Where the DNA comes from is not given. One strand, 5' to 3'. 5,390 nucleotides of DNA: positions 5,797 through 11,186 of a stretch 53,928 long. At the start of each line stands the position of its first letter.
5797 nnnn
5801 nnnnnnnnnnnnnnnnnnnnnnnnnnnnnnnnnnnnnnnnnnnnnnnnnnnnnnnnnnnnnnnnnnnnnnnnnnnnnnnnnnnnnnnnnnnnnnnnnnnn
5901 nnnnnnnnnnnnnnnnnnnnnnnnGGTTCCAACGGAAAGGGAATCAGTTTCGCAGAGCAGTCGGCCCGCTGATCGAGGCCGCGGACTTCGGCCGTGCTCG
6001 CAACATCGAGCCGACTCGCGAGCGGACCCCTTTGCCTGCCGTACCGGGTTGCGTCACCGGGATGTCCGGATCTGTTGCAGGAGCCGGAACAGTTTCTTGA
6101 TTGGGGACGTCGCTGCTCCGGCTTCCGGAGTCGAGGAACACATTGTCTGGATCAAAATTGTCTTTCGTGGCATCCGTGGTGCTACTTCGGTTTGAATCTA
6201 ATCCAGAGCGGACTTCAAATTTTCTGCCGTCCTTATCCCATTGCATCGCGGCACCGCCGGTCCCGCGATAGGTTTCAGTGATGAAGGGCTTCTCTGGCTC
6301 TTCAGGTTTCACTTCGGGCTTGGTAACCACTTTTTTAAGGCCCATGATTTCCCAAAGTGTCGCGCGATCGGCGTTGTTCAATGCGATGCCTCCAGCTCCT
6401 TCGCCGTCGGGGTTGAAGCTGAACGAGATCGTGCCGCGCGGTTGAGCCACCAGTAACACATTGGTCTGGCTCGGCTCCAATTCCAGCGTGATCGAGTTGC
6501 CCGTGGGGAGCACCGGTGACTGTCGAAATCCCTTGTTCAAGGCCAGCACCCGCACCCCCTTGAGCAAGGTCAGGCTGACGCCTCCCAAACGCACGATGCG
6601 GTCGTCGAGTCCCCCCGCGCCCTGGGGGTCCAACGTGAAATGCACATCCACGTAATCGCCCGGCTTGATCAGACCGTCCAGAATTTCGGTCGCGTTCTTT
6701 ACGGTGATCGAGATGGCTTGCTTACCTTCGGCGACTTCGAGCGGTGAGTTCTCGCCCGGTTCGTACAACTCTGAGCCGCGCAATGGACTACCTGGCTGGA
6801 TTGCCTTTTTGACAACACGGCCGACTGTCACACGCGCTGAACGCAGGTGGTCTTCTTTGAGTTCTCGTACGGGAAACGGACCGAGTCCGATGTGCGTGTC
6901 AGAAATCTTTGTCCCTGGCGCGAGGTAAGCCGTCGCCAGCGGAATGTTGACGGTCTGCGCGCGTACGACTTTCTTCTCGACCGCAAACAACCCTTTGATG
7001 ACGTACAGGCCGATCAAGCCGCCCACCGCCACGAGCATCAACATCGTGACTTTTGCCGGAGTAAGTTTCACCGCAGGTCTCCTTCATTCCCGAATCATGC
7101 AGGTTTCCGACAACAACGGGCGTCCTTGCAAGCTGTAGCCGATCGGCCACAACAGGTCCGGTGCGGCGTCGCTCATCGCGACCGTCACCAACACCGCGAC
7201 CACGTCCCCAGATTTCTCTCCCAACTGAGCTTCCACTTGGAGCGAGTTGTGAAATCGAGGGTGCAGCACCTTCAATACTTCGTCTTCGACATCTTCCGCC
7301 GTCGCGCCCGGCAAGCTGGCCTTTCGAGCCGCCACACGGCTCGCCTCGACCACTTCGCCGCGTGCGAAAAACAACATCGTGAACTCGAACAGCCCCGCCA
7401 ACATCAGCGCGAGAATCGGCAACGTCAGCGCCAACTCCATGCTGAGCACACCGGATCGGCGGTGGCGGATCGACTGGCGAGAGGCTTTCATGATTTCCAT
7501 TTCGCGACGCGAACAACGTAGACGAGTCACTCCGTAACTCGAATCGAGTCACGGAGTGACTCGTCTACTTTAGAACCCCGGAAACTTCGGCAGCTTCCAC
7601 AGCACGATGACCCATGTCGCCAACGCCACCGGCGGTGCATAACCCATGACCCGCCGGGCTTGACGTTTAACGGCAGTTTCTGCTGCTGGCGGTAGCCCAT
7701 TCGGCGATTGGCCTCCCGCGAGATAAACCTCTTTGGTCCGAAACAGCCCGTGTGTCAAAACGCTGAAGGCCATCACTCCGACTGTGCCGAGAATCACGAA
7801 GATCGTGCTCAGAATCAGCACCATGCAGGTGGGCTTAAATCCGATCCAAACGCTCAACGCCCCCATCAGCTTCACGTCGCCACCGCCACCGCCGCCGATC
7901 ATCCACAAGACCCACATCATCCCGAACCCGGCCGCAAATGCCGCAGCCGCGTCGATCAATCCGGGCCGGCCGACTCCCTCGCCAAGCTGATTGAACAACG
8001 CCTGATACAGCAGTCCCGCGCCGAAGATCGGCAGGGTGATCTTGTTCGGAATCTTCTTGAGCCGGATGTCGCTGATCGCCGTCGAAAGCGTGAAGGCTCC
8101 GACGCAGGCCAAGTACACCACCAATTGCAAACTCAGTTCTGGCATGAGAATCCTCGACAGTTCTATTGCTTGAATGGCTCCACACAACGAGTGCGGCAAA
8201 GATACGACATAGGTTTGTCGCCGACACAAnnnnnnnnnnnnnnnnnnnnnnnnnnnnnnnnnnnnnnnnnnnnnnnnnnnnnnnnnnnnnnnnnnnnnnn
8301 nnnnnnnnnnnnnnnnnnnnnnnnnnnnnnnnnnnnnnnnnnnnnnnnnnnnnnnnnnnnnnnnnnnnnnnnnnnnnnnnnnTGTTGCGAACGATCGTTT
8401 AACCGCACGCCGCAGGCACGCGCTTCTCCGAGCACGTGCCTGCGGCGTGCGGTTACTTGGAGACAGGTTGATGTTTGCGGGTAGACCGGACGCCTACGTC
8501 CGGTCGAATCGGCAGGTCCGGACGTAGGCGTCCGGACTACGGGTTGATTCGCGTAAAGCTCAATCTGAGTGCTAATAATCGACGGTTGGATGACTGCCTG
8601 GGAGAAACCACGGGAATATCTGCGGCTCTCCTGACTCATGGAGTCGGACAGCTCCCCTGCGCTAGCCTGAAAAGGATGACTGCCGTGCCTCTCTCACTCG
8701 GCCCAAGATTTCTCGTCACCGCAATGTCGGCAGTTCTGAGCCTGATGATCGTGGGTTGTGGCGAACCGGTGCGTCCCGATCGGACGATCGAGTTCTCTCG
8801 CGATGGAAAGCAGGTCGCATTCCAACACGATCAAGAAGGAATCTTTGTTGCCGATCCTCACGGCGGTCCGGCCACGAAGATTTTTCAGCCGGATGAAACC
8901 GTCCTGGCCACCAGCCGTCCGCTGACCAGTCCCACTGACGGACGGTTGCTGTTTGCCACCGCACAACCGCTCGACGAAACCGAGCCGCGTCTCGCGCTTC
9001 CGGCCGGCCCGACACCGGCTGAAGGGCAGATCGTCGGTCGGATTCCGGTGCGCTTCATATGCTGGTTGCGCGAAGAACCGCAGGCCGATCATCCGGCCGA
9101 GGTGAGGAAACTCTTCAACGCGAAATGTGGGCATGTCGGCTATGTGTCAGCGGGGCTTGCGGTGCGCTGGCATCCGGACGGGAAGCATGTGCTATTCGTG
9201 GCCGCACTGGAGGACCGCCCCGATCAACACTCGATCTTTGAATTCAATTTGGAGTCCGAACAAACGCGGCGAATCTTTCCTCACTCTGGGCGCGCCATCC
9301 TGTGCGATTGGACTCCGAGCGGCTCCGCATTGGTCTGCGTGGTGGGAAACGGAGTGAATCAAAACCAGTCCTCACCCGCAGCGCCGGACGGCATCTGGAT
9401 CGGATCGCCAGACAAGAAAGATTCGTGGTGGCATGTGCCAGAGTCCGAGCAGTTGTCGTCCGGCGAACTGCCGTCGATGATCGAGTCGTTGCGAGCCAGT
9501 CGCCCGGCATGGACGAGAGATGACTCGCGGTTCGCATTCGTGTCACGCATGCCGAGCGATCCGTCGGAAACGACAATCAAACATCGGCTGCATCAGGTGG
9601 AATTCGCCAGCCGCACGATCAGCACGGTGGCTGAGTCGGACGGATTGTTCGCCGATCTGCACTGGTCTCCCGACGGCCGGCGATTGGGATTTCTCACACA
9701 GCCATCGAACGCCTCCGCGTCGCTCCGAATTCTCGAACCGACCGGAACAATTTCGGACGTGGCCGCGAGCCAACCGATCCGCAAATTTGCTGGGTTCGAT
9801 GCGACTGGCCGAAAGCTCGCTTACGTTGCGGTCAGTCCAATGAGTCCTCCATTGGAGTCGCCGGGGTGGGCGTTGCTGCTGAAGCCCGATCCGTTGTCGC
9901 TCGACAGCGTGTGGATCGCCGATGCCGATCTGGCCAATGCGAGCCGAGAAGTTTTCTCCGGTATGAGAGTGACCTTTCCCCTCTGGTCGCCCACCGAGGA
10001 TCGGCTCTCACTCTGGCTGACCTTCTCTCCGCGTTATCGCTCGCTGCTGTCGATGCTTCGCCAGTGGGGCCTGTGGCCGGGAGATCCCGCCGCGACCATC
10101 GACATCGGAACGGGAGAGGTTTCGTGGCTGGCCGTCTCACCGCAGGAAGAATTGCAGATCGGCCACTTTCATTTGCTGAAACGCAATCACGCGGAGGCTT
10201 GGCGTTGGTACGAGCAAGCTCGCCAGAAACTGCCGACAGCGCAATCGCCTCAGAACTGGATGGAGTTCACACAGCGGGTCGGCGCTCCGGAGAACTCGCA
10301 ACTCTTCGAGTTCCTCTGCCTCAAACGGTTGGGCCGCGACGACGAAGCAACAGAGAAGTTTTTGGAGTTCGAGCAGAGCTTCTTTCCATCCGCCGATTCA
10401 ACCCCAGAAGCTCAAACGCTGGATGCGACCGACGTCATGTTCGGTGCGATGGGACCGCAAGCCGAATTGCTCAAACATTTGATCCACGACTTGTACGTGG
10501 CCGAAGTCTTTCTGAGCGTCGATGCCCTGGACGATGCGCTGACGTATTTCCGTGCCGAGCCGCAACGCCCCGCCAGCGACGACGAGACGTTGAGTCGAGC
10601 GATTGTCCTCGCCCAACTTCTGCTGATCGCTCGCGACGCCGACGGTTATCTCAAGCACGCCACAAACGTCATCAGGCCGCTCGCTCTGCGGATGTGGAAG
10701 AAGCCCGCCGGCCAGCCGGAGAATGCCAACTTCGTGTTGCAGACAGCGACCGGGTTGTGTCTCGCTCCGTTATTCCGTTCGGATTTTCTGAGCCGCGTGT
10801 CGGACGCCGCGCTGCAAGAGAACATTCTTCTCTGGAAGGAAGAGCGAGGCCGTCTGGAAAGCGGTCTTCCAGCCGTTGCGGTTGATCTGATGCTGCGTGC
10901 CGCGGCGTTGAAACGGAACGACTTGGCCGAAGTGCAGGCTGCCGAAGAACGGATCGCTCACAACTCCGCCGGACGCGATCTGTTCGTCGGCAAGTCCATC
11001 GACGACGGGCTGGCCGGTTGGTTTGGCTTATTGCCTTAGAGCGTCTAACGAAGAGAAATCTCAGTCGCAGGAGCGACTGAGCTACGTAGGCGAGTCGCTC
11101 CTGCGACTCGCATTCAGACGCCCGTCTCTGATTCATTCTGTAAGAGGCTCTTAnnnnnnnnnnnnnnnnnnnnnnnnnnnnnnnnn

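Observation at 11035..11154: A 120-nt MITE-like element occurs three times; its core is two head-to-head GTAG hairpins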

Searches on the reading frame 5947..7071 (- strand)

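Call 62: search_protein_families(library=pfam, proteins=[window:5947-7071:-], max_evalue=0.001)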
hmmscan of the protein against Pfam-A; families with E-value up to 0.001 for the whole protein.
window:5947-7071:- (375 aa): 2 families
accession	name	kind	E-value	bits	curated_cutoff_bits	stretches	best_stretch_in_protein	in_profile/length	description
PF16976.10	RcpC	-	3.8e-14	53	28.8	1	113-217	7-111/114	Flp pilus assembly protein RcpC/CpaB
PF08666.17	SAF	-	0.00062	20.7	21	0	46-101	6-61/63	SAF domain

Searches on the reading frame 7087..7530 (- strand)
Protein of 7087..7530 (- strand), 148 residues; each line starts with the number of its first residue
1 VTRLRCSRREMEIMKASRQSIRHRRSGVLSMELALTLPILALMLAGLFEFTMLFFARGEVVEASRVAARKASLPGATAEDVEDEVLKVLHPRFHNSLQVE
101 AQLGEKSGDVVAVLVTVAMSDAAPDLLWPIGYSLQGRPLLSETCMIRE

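Call 62: search_protein_families(library=pfam, proteins=[window:7087-7530:-], max_evalue=0.001)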
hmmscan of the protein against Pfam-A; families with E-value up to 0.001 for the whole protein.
window:7087-7530:- (148 aa): 1 family
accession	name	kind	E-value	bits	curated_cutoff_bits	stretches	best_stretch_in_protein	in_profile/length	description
PF07811.17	TadE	-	1e-08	35.6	22.9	1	27-69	1-43/43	TadE-like protein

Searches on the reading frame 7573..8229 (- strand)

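Call 62: search_protein_families(library=pfam, proteins=[window:7573-8229:-], max_evalue=0.001)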
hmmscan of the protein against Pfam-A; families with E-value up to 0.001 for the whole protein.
window:7573-8229:- (219 aa): 1 family
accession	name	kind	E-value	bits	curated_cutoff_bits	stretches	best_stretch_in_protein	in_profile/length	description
PF01478.23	Peptidase_A24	-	2.9e-18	66.7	26.5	1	45-147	5-101/104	Type IV leader peptidase family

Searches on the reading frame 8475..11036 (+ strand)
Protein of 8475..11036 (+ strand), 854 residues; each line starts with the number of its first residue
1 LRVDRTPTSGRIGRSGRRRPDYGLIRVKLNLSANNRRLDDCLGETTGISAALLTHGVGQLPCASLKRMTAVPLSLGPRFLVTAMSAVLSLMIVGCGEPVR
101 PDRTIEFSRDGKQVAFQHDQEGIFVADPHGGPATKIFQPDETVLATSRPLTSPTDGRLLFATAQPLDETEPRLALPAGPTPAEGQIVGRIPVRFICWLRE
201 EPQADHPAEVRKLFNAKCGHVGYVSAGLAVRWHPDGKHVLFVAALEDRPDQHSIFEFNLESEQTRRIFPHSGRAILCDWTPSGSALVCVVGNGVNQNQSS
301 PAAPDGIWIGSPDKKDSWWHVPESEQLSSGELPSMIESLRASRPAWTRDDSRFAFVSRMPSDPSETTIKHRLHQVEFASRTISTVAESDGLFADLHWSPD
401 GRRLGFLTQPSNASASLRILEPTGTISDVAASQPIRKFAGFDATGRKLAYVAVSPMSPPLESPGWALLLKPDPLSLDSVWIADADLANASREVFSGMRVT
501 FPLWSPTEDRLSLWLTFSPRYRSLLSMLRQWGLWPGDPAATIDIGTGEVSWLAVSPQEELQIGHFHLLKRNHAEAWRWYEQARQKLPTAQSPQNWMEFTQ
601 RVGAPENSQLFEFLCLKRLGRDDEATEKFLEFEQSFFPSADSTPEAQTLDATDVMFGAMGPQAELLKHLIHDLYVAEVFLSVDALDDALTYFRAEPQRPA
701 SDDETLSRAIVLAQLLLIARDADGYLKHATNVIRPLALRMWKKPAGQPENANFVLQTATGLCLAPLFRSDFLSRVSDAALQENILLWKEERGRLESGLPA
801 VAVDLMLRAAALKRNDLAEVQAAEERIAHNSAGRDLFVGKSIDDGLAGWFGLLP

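Call 44: search_protein_families(library=pfam, proteins=[window:8475-11036:+])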
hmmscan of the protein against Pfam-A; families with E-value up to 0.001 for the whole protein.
window:8475-11036:+ (854 aa): 1 family
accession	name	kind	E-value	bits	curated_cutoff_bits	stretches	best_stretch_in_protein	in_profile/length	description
PF07676.18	PD40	-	5.8e-05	23.4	20.9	0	397-404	16-23/38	WD40-like Beta Propeller Repeat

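Call 54: find_homologous_proteins(query=window:8763-11036:+, max_evalue=1e-30)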
Query window:8763-11036:+ (758 aa): 210 proteins with E <= 1e-30 among 8000 candidates; the best 120 are listed.
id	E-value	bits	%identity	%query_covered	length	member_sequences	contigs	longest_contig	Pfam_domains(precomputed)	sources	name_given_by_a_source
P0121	0.0e+0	1741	100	100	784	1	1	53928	PF26549.1,PF26550.2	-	-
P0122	0.0e+0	1546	88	100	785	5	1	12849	PF26549.1,PF26550.2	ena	-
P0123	0.0e+0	1504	86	100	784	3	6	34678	PF26549.1,PF26550.2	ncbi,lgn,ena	-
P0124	0.0e+0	1418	82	100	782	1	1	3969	PF26549.1,PF26550.2,PF07676.19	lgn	-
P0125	0.0e+0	1375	83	95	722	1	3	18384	PF26550.2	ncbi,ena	-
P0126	0.0e+0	1360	77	100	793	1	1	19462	PF26549.1,PF26550.2,PF07676.19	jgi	jgi:hypothetical protein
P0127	0.0e+0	1289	73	100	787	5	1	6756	PF26550.2,PF07676.19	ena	-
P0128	0.0e+0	1278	73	100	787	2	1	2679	PF26549.1,PF26550.2,PF07676.19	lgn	-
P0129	0.0e+0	1221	71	100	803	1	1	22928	PF26549.1,PF07676.19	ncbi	-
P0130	0.0e+0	1172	68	100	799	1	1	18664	PF26549.1,PF26550.2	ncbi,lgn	-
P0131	0.0e+0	1126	65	100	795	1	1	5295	-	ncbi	-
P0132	0.0e+0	1059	62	99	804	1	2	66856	PF26549.1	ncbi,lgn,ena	-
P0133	0.0e+0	1030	61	99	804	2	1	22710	PF26549.1,PF26550.2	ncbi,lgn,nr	ncbi:MAG: hypothetical protein NT013_28735 [Planctomycetia bacterium]|nr:hypothetical protein [Planc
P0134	0.0e+0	1011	60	99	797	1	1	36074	PF26549.1,PF07676.19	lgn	-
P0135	7.1e-290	982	58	99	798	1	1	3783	PF26550.2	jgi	jgi:PAS domain-containing protein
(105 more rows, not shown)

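Call 55: find_encoding_contigs(protein=P0123, flank=3000, max_places=3)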
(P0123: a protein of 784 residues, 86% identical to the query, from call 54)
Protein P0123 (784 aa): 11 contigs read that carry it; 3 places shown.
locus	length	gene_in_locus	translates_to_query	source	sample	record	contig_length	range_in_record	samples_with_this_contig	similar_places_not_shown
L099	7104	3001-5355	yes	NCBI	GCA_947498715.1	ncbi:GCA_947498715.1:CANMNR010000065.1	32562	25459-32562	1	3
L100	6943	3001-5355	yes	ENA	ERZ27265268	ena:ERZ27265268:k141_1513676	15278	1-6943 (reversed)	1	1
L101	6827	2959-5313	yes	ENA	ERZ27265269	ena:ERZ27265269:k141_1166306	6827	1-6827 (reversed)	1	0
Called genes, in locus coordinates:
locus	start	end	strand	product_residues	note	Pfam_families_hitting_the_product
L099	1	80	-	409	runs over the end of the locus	-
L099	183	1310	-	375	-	PF16976:RcpC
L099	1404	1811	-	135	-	PF07811:TadE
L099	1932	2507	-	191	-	PF01478:Peptidase_A24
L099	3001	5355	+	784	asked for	PF26549:Tricorn_N (faint), PF26550:Tricorn_2nd (weak)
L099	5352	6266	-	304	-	PF07963:N_methyl, PF07596:SBP_bac_10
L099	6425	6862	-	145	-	-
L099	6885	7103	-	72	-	?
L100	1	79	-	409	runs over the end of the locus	-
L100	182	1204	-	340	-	PF16976:RcpC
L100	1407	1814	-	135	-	PF07811:TadE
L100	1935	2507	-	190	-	PF01478:Peptidase_A24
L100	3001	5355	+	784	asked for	PF26549:Tricorn_N (faint), PF26550:Tricorn_2nd (weak)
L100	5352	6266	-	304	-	PF07963:N_methyl, PF07596:SBP_bac_10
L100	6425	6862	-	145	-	-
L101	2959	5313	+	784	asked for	PF26549:Tricorn_N (faint), PF26550:Tricorn_2nd (weak)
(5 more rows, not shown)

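Call 56: find_encoding_contigs(protein=P0122, flank=3000, max_places=2)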
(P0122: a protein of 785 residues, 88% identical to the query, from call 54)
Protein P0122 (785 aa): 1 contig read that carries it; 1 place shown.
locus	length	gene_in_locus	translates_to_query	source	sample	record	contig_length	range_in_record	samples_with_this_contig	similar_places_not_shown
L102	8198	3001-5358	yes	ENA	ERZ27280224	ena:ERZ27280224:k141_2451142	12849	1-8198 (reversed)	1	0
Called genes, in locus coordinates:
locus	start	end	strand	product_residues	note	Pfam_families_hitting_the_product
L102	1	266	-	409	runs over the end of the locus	-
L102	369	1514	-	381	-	PF16976:RcpC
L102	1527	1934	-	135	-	PF07811:TadE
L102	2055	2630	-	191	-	PF01478:Peptidase_A24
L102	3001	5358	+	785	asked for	PF26550:Tricorn_2nd (faint), PF26549:Tricorn_N (faint)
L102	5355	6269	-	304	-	PF07963:N_methyl, PF07596:SBP_bac_10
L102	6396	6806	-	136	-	-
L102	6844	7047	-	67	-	-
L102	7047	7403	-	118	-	PF02452:PemK_toxin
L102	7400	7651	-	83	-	-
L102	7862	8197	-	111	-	?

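Call 57: find_encoding_contigs(protein=P0126, flank=3000, max_places=2)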
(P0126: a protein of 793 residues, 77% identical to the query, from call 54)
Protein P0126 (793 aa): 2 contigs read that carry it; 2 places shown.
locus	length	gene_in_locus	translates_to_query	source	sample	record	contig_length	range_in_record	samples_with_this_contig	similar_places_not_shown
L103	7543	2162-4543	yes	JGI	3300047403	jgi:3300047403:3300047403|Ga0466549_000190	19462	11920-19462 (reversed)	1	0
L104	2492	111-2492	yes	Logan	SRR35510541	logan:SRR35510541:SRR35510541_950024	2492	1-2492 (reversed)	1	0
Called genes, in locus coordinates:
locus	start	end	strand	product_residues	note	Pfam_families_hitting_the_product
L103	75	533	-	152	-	-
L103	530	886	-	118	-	PF07811:TadE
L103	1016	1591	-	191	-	PF01478:Peptidase_A24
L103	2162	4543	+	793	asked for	PF26550:Tricorn_2nd (faint), PF07676:PD40 (faint), PF26549:Tricorn_N (faint)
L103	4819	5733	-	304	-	PF07963:N_methyl, PF07596:SBP_bac_10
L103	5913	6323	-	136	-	PF11162:DUF2946 (faint)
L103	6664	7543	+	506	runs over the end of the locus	-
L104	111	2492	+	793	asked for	PF26550:Tricorn_2nd (faint), PF07676:PD40 (faint), PF26549:Tricorn_N (faint)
